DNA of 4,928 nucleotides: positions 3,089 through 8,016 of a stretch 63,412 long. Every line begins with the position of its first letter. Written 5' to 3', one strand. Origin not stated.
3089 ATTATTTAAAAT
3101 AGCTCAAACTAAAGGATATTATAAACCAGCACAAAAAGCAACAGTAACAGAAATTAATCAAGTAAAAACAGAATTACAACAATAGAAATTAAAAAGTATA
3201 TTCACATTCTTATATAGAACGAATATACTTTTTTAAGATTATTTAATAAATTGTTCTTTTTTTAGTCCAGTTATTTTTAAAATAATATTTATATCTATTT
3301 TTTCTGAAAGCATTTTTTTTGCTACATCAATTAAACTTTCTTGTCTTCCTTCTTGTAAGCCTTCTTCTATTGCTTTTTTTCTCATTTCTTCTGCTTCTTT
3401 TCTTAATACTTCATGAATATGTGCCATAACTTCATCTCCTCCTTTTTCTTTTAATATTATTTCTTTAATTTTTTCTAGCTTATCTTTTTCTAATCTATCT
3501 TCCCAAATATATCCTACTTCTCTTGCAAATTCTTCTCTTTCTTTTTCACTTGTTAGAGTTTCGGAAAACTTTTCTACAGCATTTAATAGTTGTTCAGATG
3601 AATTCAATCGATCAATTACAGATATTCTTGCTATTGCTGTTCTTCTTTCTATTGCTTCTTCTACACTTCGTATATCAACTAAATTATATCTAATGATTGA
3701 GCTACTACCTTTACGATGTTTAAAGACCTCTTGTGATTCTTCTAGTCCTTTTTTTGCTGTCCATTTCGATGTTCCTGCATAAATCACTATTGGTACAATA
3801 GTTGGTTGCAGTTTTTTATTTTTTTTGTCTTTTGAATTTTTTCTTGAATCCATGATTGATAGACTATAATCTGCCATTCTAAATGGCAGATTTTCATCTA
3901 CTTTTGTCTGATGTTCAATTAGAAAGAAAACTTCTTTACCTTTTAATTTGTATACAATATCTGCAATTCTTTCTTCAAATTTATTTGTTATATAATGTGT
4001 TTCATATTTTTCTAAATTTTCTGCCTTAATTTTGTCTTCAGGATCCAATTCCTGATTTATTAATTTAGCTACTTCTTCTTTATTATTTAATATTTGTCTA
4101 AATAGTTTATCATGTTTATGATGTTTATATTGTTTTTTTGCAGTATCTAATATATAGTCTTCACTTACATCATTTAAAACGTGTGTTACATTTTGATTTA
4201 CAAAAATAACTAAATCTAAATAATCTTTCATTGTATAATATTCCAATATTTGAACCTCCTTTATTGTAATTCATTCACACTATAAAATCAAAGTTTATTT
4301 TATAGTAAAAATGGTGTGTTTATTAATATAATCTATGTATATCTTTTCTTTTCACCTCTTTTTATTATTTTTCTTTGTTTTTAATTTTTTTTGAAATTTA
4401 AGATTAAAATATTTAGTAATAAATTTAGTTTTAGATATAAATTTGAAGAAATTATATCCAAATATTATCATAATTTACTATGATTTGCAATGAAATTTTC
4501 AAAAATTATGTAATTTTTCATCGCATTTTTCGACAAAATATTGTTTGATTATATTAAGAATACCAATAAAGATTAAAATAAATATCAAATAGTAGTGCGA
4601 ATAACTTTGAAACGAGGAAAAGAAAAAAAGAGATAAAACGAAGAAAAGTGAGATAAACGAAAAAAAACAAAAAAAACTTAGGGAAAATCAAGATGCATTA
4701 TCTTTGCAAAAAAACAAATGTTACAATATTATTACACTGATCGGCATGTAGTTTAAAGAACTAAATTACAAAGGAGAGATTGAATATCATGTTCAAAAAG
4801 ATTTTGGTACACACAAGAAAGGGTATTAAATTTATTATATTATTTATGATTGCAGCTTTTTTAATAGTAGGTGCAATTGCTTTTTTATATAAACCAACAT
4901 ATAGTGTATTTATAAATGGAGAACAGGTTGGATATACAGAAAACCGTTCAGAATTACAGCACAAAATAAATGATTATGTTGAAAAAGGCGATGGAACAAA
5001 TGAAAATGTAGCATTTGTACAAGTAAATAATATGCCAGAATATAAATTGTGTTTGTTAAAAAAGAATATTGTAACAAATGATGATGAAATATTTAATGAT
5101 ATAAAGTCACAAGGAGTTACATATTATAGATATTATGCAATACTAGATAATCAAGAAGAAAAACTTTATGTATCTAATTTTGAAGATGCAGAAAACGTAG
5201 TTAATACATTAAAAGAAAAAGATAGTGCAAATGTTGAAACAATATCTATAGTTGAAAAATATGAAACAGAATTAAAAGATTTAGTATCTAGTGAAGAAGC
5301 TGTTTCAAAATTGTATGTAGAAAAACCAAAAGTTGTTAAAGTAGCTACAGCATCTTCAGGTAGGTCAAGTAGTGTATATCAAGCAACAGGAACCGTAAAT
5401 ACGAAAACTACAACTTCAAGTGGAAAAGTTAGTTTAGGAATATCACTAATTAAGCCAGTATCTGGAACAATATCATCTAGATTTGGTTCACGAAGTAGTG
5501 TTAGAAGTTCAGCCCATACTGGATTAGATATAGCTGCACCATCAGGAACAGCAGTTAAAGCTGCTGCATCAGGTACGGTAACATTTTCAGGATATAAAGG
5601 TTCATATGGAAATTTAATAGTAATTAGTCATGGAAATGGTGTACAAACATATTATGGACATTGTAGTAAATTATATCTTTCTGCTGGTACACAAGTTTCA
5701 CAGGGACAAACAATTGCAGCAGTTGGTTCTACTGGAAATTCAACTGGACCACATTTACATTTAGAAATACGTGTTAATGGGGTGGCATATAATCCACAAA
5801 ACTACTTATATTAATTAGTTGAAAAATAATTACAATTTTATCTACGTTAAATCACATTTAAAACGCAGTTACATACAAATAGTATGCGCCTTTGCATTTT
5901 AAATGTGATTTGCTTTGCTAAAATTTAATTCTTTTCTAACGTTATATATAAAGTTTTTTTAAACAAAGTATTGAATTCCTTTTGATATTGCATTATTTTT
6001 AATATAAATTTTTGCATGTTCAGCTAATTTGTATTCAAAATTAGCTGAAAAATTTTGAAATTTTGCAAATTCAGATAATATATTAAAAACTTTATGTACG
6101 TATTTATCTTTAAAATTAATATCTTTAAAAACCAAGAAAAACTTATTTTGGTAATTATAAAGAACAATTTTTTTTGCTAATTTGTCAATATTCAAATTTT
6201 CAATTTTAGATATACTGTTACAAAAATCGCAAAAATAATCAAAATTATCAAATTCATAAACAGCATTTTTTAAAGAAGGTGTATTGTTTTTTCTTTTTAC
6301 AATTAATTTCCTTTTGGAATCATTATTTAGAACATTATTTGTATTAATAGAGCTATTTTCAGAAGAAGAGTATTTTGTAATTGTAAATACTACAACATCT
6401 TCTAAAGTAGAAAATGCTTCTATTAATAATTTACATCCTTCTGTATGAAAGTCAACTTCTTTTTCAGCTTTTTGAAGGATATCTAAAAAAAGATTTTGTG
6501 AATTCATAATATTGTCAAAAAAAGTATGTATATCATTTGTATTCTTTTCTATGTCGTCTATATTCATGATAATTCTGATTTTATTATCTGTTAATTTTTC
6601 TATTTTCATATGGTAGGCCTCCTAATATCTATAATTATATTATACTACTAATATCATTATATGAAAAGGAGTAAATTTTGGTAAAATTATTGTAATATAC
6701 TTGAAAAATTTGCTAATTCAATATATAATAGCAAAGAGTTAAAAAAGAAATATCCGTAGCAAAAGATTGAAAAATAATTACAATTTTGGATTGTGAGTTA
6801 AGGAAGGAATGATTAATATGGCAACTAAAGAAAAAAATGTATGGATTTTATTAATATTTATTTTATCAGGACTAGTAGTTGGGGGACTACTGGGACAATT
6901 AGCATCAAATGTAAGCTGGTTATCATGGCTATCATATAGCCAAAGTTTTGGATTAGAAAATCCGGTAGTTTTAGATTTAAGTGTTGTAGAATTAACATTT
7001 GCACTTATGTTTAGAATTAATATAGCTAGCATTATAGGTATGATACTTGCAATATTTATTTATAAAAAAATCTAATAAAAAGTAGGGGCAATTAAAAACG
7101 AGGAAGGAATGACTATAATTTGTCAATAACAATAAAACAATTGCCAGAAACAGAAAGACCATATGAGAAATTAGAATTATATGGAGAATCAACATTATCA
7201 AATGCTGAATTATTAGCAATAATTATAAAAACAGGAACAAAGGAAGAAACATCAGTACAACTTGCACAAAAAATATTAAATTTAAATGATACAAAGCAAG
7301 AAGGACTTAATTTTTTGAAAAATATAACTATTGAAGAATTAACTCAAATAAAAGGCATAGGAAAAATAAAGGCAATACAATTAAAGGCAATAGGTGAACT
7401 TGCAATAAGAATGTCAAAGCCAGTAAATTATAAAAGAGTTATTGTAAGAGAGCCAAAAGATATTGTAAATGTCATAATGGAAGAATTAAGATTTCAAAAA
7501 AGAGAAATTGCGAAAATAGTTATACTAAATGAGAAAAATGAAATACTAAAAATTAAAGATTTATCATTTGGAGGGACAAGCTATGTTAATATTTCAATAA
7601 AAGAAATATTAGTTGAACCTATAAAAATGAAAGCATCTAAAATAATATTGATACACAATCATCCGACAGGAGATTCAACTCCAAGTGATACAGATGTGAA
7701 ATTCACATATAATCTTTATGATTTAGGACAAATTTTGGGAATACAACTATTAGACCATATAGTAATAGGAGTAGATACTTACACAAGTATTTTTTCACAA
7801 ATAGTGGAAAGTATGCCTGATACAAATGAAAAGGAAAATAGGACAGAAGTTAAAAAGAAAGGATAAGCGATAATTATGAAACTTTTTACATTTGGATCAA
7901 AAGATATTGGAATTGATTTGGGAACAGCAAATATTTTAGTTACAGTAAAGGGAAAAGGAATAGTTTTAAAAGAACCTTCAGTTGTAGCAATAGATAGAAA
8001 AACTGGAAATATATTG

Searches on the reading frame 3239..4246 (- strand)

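Call 27: search_protein_families(library=pfam, proteins=[window:3239-4246:-], max_evalue=0.001)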
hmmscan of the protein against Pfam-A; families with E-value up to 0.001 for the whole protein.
window:3239-4246:- (335 aa): 1 family
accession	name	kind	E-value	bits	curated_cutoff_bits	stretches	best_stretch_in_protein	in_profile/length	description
PF04754.18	Transposase_31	-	5.9e-26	91.8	21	1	44-238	2-199/203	Putative transposase, YhgA-like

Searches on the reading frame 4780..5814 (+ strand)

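Call 27: search_protein_families(library=pfam, proteins=[window:4780-5814:+], max_evalue=0.001)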
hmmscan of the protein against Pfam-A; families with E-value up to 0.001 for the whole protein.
window:4780-5814:+ (344 aa): 1 family
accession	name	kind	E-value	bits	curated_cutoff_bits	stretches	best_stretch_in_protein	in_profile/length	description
PF01551.29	Peptidase_M23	-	2.8e-36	124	28.7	1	245-339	2-96/96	Peptidase family M23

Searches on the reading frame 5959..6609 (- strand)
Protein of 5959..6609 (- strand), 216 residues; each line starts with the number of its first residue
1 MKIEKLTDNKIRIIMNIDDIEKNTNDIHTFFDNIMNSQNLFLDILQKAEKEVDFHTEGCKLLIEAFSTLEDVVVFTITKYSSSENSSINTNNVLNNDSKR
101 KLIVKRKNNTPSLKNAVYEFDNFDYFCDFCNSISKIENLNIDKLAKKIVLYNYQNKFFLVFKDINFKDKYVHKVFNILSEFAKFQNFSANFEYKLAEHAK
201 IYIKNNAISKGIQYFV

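Call 27: search_protein_families(library=pfam, proteins=[window:5959-6609:-], max_evalue=0.001)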
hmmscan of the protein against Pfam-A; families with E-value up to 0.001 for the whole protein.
window:5959-6609:- (216 aa): 1 family
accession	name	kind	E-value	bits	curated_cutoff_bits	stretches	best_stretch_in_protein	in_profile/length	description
PF05389.17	MecA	-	9.2e-28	97.8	22.5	1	1-209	1-219/221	Negative regulator of genetic competence (MecA)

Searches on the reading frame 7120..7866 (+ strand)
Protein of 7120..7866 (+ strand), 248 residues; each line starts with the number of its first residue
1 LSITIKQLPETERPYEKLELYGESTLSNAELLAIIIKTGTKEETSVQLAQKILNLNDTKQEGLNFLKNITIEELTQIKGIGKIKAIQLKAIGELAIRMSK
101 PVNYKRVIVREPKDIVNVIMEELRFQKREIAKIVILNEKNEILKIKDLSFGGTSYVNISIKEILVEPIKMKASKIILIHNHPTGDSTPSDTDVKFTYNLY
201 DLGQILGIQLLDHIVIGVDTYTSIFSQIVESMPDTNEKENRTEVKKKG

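Call 27: search_protein_families(library=pfam, proteins=[window:7120-7866:+], max_evalue=0.001)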
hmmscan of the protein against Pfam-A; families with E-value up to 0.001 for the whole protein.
window:7120-7866:+ (248 aa): 3 families
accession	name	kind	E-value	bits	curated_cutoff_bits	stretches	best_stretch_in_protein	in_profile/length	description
PF04002.20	RadC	-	1.3e-32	112.7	22.1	1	110-224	2-116/121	RadC-like JAB domain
PF20582.4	UPF0758_N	-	7e-27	93.8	27.1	1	5-86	1-77/77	UPF0758 N-terminal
PF00633.29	HHH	-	0.00052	20.2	24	0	66-89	5-28/30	Helix-hairpin-helix motif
